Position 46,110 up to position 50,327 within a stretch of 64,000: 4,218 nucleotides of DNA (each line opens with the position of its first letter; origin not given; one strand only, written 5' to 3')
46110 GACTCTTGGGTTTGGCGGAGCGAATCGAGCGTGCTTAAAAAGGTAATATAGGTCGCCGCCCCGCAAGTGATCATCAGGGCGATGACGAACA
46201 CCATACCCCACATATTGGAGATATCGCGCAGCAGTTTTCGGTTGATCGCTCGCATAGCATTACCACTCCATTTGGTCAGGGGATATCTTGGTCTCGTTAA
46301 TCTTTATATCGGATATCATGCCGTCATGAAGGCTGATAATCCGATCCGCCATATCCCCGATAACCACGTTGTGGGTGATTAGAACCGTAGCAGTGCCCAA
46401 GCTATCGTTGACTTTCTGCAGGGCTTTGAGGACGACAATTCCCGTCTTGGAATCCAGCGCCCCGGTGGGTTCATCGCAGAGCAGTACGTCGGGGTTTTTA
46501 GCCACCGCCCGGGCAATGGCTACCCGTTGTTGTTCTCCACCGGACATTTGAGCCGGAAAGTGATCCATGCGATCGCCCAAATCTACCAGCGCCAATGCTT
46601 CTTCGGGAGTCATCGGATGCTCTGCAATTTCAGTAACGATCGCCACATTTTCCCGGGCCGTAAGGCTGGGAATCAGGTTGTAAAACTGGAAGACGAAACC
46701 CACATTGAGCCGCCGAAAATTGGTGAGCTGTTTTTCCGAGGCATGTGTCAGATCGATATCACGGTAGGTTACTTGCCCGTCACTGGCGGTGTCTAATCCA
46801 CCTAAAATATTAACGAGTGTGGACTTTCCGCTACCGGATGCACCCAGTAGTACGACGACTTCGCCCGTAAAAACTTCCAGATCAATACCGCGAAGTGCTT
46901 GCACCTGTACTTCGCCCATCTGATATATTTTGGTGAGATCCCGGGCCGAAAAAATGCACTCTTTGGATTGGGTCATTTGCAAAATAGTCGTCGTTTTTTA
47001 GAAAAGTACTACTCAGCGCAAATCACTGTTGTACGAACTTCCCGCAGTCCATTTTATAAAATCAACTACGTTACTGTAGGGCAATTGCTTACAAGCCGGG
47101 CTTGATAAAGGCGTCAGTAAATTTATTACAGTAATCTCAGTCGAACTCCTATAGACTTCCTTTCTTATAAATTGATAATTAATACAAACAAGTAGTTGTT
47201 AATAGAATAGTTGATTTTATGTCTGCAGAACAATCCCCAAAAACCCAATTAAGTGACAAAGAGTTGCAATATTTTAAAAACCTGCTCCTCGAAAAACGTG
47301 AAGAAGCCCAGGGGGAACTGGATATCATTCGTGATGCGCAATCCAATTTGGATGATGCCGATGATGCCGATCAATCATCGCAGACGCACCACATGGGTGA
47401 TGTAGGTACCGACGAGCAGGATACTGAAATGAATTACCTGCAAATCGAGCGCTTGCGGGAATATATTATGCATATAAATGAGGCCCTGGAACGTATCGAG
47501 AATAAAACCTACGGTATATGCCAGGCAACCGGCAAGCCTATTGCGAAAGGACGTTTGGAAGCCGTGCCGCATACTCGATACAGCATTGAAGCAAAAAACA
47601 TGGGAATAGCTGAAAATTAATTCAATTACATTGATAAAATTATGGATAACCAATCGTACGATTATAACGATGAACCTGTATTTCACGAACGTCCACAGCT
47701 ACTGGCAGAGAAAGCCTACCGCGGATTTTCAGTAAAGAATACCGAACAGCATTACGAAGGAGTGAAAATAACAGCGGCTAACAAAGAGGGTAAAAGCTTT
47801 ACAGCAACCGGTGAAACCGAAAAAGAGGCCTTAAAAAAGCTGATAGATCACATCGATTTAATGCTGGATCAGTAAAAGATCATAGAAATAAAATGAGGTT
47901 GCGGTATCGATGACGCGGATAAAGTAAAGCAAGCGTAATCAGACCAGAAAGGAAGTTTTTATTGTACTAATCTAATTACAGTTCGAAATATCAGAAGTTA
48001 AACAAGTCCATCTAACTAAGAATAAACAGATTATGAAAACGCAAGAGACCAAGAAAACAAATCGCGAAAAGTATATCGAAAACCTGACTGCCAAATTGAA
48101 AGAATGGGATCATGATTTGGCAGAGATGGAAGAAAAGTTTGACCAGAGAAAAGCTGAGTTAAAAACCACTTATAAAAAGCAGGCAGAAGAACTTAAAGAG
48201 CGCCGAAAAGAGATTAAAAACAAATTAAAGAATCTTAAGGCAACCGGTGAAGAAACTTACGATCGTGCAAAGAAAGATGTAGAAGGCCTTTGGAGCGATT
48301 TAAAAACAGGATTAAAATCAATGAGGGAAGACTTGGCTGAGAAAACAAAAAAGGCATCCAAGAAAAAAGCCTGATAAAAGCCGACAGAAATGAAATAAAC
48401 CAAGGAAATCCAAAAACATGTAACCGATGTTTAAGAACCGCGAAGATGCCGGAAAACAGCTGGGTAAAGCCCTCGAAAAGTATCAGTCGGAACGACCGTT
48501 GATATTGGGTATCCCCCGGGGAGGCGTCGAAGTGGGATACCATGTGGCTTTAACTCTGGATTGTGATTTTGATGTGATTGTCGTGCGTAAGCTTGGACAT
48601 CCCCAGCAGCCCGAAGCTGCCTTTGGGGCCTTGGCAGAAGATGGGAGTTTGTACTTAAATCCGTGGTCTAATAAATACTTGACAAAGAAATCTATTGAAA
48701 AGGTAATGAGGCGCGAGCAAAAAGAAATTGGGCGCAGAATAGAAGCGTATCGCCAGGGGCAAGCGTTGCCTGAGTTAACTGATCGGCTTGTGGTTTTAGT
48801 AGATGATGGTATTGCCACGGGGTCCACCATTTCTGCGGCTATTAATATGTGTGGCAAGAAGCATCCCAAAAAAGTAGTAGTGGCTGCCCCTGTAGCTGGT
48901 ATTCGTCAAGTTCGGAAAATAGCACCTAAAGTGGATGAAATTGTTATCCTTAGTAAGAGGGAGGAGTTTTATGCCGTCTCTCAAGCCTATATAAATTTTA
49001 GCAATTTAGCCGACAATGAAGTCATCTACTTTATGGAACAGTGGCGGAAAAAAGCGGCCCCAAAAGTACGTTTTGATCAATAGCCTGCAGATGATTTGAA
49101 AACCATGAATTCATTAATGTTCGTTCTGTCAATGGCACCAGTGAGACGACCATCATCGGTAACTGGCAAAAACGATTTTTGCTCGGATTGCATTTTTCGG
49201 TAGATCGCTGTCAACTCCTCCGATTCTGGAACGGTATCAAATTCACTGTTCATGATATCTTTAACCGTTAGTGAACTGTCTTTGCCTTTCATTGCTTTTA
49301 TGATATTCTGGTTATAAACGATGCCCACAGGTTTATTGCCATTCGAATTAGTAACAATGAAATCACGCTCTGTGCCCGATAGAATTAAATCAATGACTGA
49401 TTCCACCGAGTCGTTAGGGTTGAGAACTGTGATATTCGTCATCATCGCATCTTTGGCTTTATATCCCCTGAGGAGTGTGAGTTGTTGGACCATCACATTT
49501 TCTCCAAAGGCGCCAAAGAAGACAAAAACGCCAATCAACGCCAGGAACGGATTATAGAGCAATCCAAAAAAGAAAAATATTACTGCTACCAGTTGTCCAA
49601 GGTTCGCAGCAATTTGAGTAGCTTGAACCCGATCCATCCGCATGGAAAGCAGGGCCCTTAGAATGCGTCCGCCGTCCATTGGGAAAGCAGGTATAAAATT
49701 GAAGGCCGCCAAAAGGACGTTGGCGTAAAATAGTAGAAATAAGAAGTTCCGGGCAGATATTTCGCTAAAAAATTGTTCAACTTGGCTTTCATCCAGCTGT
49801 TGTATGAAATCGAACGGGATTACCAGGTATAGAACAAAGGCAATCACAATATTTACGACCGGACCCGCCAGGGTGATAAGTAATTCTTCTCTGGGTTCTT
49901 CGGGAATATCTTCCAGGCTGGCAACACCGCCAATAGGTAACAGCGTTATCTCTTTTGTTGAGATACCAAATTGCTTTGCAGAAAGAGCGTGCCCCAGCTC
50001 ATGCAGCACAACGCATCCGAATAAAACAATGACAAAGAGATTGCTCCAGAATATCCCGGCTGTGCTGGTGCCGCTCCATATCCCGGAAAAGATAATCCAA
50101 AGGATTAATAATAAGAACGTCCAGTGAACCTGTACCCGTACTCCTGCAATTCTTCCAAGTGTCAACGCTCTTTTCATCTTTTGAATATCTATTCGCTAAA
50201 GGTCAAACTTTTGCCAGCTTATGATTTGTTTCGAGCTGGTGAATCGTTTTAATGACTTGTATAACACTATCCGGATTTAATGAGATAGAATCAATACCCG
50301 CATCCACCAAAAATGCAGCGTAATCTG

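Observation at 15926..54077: Recurrent 15-bp palindrome TAGGrA-N3-TyCyTA upstream of ten or more transcription units: a candidate stress regulon operator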

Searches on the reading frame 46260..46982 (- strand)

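Call 9: search_protein_families(library=pfam, proteins=[window:46260-46982:-])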
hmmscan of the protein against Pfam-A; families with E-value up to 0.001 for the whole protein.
window:46260-46982:- (240 aa): 3 families
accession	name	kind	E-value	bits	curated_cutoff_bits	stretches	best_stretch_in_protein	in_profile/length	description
PF00005.33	ABC_tran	-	1.1e-33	117.1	25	1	30-173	1-136/137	ABC transporter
PF03193.22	RsgA_GTPase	-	4.1e-05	23.9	30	1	36-71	102-137/174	RsgA GTPase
PF13521.12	AAA_28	-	0.00031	21.4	27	0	43-61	2-20/164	AAA domain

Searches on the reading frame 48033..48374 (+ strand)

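Call 9: search_protein_families(library=pfam, proteins=[window:48033-48374:+])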
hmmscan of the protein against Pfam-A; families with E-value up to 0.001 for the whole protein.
window:48033-48374:+ (113 aa): 2 families
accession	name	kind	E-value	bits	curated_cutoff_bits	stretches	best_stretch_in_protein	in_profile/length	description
PF01442.23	Apolipoprotein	-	0.00062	19.9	90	1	12-106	32-135/190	Apolipoprotein A1/A4/E domain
PF07464.16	ApoLp-III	-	0.00097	19.7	36.3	0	4-109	24-129/146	Apolipophorin-III precursor (apoLp-III)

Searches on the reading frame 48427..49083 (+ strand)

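Call 9: search_protein_families(library=pfam, proteins=[window:48427-49083:+])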
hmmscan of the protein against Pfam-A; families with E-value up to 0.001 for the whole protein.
window:48427-49083:+ (218 aa): 4 families
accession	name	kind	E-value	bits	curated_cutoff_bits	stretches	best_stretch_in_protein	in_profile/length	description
PF00156.33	Pribosyltran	-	8.8e-16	58.1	26.3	1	13-165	20-133/158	Phosphoribosyl transferase domain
PF15609.12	PRTase_2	-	4.1e-05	23.6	28.8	1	119-162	119-162/188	Phosphoribosyl transferase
PF14681.12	UPRTase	-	0.00016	21.7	27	1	112-172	112-175/206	Uracil phosphoribosyltransferase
PF24390.1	PRTase-CE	-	0.00048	20.5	27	1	109-204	103-198/253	PRTase-CE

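Call 71: search_protein_families(library=ncbifam, proteins=[window:48427-49083:+], max_evalue=0.00001)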
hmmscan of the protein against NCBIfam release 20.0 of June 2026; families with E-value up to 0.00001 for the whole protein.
window:48427-49083:+ (218 aa): 4 families
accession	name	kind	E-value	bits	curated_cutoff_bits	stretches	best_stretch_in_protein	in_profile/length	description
NF002095.0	PRK00934.1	equivalog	4.6e-07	29.3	296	1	8-154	142-240/287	ribose-phosphate diphosphokinase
TIGR01251.1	ribP_PPkin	subfamily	5.8e-07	28.7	113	1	114-154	205-245/309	ribose-phosphate diphosphokinase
NF002620.0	PRK02277.1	subfamily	8.2e-07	28.9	115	0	115-165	137-189/201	orotate phosphoribosyltransferase-like protein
TIGR01091.1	upp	equivalog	6.2e-06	26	208.35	1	108-174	110-177/207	uracil phosphoribosyltransferase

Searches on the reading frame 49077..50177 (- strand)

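Call 9: search_protein_families(library=pfam, proteins=[window:49077-50177:-])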
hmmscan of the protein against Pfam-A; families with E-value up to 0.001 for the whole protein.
window:49077-50177:- (366 aa): 3 families
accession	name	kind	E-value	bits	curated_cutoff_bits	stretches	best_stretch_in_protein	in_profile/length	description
PF02163.28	Peptidase_M50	-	1.1e-24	87.5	27.2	1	48-198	2-218/221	Peptidase family M50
PF00571.33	CBS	-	1e-15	58.2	24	2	305-356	1-53/57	CBS domain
PF13398.12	Peptidase_M50B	-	0.00024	21.3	26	1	56-119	25-88/201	Peptidase M50B-like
